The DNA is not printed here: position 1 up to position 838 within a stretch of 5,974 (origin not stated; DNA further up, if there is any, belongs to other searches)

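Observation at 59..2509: Standalone CarH/AerR-type B12-binding module translationally coupled to a MacB/FtsX (type VII) ABC transporter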

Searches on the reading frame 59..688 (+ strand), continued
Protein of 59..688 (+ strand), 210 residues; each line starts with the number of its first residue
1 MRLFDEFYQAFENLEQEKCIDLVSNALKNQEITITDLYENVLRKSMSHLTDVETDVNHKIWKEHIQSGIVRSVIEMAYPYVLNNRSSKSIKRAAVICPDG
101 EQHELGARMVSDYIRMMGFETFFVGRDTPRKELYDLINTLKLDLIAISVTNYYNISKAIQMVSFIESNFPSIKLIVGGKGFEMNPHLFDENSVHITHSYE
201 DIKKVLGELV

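Call 67: search_solved_structures(query=window:59-688:+, max_evalue=0.01, show_alignments=5)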
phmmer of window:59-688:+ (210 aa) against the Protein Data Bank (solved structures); distinct sequences matched with E-value up to 0.01: 11.
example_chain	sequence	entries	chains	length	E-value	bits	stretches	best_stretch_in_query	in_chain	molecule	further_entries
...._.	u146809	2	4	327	2.4e-06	30.9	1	31-181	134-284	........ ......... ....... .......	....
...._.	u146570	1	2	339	2.4e-06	30.9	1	92-182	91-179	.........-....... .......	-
8j2x_A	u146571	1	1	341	2.4e-06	30.9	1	92-182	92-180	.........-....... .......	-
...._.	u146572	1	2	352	8.8e-06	29.1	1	63-181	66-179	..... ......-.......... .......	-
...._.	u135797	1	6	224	0.00017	24.9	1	72-178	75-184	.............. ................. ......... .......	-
5c8a_A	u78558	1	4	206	0.00051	23.3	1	94-148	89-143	Light-dependent transcriptional regulator CarH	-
8c35_A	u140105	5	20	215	0.00054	23.2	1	94-148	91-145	Probable transcriptional regulator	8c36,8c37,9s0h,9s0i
8c31_A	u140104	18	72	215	0.00055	23.2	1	94-148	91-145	Probable transcriptional regulator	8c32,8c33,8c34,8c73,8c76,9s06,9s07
3whp_A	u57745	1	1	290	0.00091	22.5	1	94-148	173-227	Probable transcriptional regulator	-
5c8d_A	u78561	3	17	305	0.00098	22.4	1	94-148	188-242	Light-dependent transcriptional regulator CarH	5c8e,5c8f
4jgi_A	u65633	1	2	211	0.0058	19.9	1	91-179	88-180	Putative uncharacterized protein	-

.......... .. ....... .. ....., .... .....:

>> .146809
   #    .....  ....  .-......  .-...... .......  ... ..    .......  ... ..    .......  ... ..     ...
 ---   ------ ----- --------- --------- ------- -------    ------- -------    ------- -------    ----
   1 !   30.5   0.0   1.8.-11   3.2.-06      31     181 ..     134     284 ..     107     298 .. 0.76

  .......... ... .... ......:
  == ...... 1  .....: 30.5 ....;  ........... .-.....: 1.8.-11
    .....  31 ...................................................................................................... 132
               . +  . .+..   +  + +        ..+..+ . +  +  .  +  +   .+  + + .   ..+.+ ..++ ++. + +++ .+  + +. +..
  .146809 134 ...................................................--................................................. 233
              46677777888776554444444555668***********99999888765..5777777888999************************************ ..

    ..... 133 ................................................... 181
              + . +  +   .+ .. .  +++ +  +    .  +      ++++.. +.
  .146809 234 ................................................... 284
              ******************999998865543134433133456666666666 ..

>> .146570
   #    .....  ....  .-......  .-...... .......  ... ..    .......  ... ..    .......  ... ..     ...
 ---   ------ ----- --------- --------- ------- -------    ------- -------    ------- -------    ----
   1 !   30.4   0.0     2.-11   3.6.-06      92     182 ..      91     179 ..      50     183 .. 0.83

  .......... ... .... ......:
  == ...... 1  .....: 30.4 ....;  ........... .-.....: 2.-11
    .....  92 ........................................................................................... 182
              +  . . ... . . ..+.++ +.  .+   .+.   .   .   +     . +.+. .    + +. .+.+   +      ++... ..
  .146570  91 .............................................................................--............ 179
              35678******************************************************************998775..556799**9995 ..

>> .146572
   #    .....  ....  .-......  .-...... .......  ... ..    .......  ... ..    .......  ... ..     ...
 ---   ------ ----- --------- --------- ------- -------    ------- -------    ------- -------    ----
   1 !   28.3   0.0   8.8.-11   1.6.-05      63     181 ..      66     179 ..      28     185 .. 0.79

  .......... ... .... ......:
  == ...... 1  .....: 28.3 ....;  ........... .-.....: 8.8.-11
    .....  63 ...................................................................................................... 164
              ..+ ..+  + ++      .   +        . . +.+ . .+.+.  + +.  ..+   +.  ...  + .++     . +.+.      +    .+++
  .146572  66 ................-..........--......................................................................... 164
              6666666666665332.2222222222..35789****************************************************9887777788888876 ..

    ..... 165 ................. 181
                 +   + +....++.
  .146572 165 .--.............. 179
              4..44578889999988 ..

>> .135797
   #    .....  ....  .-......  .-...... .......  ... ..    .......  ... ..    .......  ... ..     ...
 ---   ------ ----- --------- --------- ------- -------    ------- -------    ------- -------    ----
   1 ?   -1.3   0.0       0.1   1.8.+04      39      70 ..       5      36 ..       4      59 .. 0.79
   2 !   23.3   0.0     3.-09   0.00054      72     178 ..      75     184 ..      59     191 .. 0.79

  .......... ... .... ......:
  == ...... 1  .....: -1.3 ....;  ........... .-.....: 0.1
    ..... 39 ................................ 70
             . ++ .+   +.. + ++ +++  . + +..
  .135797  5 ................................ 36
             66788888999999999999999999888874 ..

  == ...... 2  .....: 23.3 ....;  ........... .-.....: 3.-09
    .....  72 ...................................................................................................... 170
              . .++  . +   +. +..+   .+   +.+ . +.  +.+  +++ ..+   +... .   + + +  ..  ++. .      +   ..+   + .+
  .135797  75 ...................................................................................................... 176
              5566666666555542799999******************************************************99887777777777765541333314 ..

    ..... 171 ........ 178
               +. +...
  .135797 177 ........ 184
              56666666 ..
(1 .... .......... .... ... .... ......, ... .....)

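Call 70: find_related_loci(query=A4, collection=metagenome_contigs, flank=8000)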
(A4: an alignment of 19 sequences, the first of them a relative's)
Query A4 (222 aa) in metagenome_contigs; peptide patterns used: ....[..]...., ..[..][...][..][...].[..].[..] (x = any residue, [..] = any of these).
600 stretches matched a pattern (row limit reached: there are more); 553 encode a relative of the query (tblastn E <= 1e-3); the best 80 are kept; 80 distinct loci.
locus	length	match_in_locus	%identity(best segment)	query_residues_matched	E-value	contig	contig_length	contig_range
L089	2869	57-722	73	1-222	8e-125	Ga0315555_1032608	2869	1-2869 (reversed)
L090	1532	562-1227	74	1-222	4e-129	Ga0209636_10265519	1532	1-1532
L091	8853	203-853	59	1-217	2e-87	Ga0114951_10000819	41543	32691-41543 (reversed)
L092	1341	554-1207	58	1-216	2e-92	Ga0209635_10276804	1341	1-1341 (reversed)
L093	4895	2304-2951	56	3-216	3e-85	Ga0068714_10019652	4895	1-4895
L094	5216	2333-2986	53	1-216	5e-82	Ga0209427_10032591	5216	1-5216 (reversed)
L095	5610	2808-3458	54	1-216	6e-82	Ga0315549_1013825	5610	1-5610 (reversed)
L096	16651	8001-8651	54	1-216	6e-82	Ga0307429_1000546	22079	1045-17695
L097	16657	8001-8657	54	1-217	1e-81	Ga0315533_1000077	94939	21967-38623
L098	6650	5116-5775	52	1-218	1e-81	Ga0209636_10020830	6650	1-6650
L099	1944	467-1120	51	1-216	9e-84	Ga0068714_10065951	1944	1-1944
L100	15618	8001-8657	52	1-217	3e-80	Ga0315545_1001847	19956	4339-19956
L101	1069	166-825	51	1-218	4e-86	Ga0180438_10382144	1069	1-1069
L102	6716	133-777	56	1-216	5e-79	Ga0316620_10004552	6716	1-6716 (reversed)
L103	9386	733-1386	54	1-216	7e-79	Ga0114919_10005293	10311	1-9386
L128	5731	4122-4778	51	1-216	1e-70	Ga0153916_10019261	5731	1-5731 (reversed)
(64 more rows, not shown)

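Call 72: search_protein_families(library=pfam, proteins=[L060:6962-7834:-, L128:3074-3925:-, L061:6963-7724:-, L057:6997-7701:-, L044:6996-7658:-, L051:7295-7864:-, L064:7358-7780:-, L053:6944-7846:-, L067:6768-7814:-, L081:6301-7320:-], max_evalue=0.0001)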
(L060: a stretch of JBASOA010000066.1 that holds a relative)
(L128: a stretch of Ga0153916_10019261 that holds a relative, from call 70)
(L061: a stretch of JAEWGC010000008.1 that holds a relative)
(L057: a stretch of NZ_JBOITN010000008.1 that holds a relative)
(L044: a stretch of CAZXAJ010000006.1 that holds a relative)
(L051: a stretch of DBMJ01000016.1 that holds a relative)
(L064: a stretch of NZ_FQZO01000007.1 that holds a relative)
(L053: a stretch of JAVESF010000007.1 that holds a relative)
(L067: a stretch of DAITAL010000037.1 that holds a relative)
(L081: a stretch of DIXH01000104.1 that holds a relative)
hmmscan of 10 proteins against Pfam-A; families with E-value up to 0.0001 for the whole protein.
L060:6962-7834:- (291 aa): 5 families
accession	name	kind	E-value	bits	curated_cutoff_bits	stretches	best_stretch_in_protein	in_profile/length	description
PF02310.24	B12-binding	-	3e-15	56.5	32.1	1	175-269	4-96/121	B12 binding domain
PF01381.28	HTH_3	-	5.2e-15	55.7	23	1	10-63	2-55/55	Helix-turn-helix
PF12844.13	HTH_19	-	1.5e-11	44.5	30.2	1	8-64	3-59/64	Helix-turn-helix domain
PF02607.22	B12-binding_2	-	1.1e-09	38.8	23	1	90-161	4-74/74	B12 binding domain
PF13560.12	HTH_31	-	1.8e-08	35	27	1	5-59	2-57/64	Helix-turn-helix domain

L128:3074-3925:- (284 aa): 2 families
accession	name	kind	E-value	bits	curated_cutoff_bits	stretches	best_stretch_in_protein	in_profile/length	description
PF02607.22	B12-binding_2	-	1e-12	48.5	23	1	80-151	2-73/74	B12 binding domain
PF02310.24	B12-binding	-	2.5e-10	40.7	32.1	1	164-259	2-97/121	B12 binding domain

L061:6963-7724:- (254 aa): 3 families
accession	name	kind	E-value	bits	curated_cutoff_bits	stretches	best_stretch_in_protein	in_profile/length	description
PF07486.17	Hydrolase_2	-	1.4e-31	109.5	27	1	151-253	2-100/100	Cell Wall Hydrolase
PF01471.23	PG_binding_1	-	1.6e-16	60.7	23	1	60-115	1-57/57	Putative peptidoglycan binding domain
PF09374.15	PG_binding_3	-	8.5e-05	23.1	24.6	0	65-93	4-32/76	Predicted Peptidoglycan domain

L057:6997-7701:- (235 aa): 9 families
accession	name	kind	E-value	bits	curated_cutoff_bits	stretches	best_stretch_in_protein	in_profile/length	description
PF07719.23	TPR_2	-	7.1e-21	73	27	0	185-217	2-34/34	Tetratricopeptide repeat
PF13428.12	TPR_14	-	7.8e-14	51.3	23.5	0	83-124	2-43/44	Tetratricopeptide repeat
PF00515.34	TPR_1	-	1.5e-13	50.3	27.8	0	118-149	3-34/34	Tetratricopeptide repeat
PF13181.12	TPR_8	-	1.1e-12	47.5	25.7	0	186-217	3-34/34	Tetratricopeptide repeat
PF14559.12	TPR_19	-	1.6e-08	35.2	25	0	96-139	5-48/68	Tetratricopeptide repeat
PF13431.12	TPR_17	-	3.6e-07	30.4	24.4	0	104-136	1-33/34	Tetratricopeptide repeat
PF13432.12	TPR_16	-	9.6e-07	29.6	32.7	0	129-176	10-57/65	Tetratricopeptide repeat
PF13424.12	TPR_12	-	1.4e-06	28.9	30.1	0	117-173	4-68/77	Tetratricopeptide repeat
PF13414.12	TPR_11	-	1.1e-05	25.4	26.8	0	29-59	9-39/42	TPR repeat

L044:6996-7658:- (221 aa): 2 families
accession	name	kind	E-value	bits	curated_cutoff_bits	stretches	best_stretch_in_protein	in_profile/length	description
PF04140.19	ICMT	-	2.4e-14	53.9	24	1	94-182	4-94/95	Isoprenylcysteine carboxyl methyltransferase (ICMT) family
PF04191.18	PEMT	-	2.6e-12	47.5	25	1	88-187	3-104/105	Phospholipid methyltransferase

L051:7295-7864:- (190 aa): 1 family
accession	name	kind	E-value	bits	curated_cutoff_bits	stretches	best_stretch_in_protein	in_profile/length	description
PF20122.4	DUF6512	-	9.3e-63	211.9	26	1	12-190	5-181/181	Family of unknown function (DUF6512)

L064:7358-7780:- (141 aa): 0 families

L053:6944-7846:- (301 aa): 3 families
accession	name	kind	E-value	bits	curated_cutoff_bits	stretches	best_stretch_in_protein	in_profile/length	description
PF00990.26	GGDEF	-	2e-35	122.4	23.8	1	170-296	1-132/161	Diguanylate cyclase, GGDEF domain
PF08447.18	PAS_3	-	4.1e-19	69.1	25.6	1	59-146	6-89/89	PAS fold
PF13426.13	PAS_9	-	6.2e-05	23.7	27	0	63-151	22-103/103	PAS domain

L067:6768-7814:- (349 aa): 3 families
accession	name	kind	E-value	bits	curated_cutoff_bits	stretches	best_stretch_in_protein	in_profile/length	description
PF00924.24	MS_channel_2nd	-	1.2e-19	70.6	20.2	1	183-246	3-68/68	Mechanosensitive ion channel, beta-domain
PF21082.3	MS_channel_3rd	-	2.5e-10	41.1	21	1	252-336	2-88/88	Mechanosensitive ion channel MscS, C-terminal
PF21088.3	MS_channel_1st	-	2.4e-08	34.3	23.1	1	140-180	2-42/42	Mechanosensitive ion channel, transmembrane helices 2/3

L081:6301-7320:- (340 aa): 2 families
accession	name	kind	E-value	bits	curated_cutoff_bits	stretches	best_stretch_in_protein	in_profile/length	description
PF23988.1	DUF7309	-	1.5e-37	129.1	27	1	9-177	1-170/170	Domain of unknown function (DUF7309)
PF22007.2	DUF6930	-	5.7e-16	59.3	27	1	212-330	3-121/123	Domain of unknown function (DUF6930)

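Call 73: search_dna_similar(query=window:59-688:+, collection=plasmids, mode=protein, max_evalue=1e-10, max_rows=15)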
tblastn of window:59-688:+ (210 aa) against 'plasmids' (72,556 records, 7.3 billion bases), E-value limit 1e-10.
Records with a match: 5; places in all: 5; records where one place covers at least 80% of the query: 4.
Best place of each record, by identity: <60% 5.
By first word of the organism name: Skermanella 3; Ilyobacter 1; Azospirillum 1.
By predicted mobility (MOB-suite, as given by PLSDB): non-mobilizable 4; mobilizable 1.
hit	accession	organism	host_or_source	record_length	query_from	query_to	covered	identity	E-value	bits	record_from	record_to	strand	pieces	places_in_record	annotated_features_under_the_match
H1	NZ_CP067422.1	Skermanella sp. TT6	Homo sapiens,single cell,skin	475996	15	188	83%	29.0%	5e-17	86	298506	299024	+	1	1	cobalamin-dependent protein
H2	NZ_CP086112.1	Skermanella rosea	single cell,hydrocarbon-contaminated ...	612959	15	188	83%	28.4%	8e-16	82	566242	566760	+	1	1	cobalamin-dependent protein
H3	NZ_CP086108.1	Skermanella mucosa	single cell,crude oil contaminated ...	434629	15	188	83%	26.4%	7e-14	77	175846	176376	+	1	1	cobalamin-dependent protein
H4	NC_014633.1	Ilyobacter polytropus DSM 2926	marine mud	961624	33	181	71%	27.8%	5e-12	71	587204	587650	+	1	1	cobalamin-dependent protein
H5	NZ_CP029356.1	Azospirillum thermophilum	cell culture,hot spring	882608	15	188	83%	23.7%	8e-13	74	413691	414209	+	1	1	cobalamin-dependent protein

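Call 87: search_protein_families(library=pfam, proteins=[L034:10563-10979:+, L034:11034-11960:+, L034:11967-12560:+, L034:12587-13201:+, L051:10620-11015:+, L051:10993-12903:+, L050:10783-11787:+, L050:12530-14389:+, L065:10400-11089:-, L051:4639-5106:+], max_evalue=0.0001)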
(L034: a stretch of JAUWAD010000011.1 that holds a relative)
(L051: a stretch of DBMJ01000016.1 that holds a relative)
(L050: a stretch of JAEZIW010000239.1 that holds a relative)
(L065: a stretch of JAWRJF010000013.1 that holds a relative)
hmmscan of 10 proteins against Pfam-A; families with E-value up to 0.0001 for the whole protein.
L034:10563-10979:+ (139 aa): 5 families
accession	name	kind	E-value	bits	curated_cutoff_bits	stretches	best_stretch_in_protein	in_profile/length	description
PF01047.28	MarR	-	3.6e-13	49.6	24.6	1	33-89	2-58/59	MarR family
PF13463.12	HTH_27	-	3.7e-06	27.6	22.2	1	33-98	2-68/68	Winged helix DNA-binding domain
PF13412.12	HTH_24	-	1.7e-05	24.8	21.9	0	33-78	2-47/48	Winged helix-turn-helix DNA-binding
PF12802.13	MarR_2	-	2.3e-05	24.9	27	1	30-89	1-61/61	MarR family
PF22381.2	Staph_reg_Sar_Rot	-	2.7e-05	24.6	27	1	28-103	8-83/85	Transcriptional regulator SarA/Rot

L034:11034-11960:+ (309 aa): 1 family
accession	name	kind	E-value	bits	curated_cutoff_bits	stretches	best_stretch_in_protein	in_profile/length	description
PF00903.31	Glyoxalase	-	1.4e-15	58.2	20.6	2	163-265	13-121/121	Glyoxalase/Bleomycin resistance protein/Dioxygenase superfamily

L034:11967-12560:+ (198 aa): 2 families
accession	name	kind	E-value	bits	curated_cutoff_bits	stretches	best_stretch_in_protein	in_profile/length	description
PF01738.24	DLH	-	7e-07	29.5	21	1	93-180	99-186/217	Dienelactone hydrolase family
PF02230.22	Abhydrolase_2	-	1.3e-05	25.5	23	1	9-194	13-213/217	Phospholipase/Carboxylesterase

L034:12587-13201:+ (205 aa): 1 family
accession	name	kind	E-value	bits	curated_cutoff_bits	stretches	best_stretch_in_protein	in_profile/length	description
PF02698.23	DUF218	-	7.6e-30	104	27.6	1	52-195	1-132/133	DUF218 domain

L051:10620-11015:+ (132 aa): 1 family
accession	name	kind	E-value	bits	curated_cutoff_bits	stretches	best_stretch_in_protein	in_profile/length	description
PF03965.22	Penicillinase_R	-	2.3e-30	105.7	22.6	1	10-121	1-112/115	Penicillinase repressor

L051:10993-12903:+ (637 aa): 3 families
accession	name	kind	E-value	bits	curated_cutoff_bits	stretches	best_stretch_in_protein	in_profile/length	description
PF05569.17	Peptidase_M56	-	1.2e-59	202.3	31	1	11-310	3-296/296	BlaR1 peptidase M56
PF16111.11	DUF4829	-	8.1e-25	88.3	25.5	1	519-636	2-119/119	Domain of unknown function (DUF4829)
PF16107.10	DUF4825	-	1.9e-21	76.3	22.7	1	364-463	2-91/99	Domain of unknown function (DUF4825)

L050:10783-11787:+ (335 aa): 2 families
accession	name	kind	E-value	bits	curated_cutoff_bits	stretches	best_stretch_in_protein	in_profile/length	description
PF00535.33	Glycos_transf_2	-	2.9e-19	70.1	23.3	1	6-161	2-163/168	Glycosyl transferase family 2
PF04138.20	GtrA_DPMS_TM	-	8.9e-12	45.7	26.1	1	223-334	1-117/117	GtrA/DPMS, transmembrane domain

L050:12530-14389:+ (620 aa): 2 families
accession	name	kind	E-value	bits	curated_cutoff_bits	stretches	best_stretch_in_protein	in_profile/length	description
PF00821.23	PEPCK_GTP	-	3.7e-171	569.2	23.8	1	254-616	1-357/357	Phosphoenolpyruvate carboxykinase C-terminal P-loop domain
PF17297.7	PEPCK_N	-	1.6e-105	352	23.8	1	30-250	2-218/218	Phosphoenolpyruvate carboxykinase N-terminal domain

L065:10400-11089:- (230 aa): 2 families
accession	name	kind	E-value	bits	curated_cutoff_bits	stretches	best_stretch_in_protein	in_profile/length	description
PF00027.35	cNMP_binding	-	3e-13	50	27.5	1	28-113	3-87/89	Cyclic nucleotide-binding domain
PF13545.12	HTH_Crp_2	-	6.5e-13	48.9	27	1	149-206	4-61/70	Crp-like helix-turn-helix domain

L051:4639-5106:+ (156 aa): 0 families
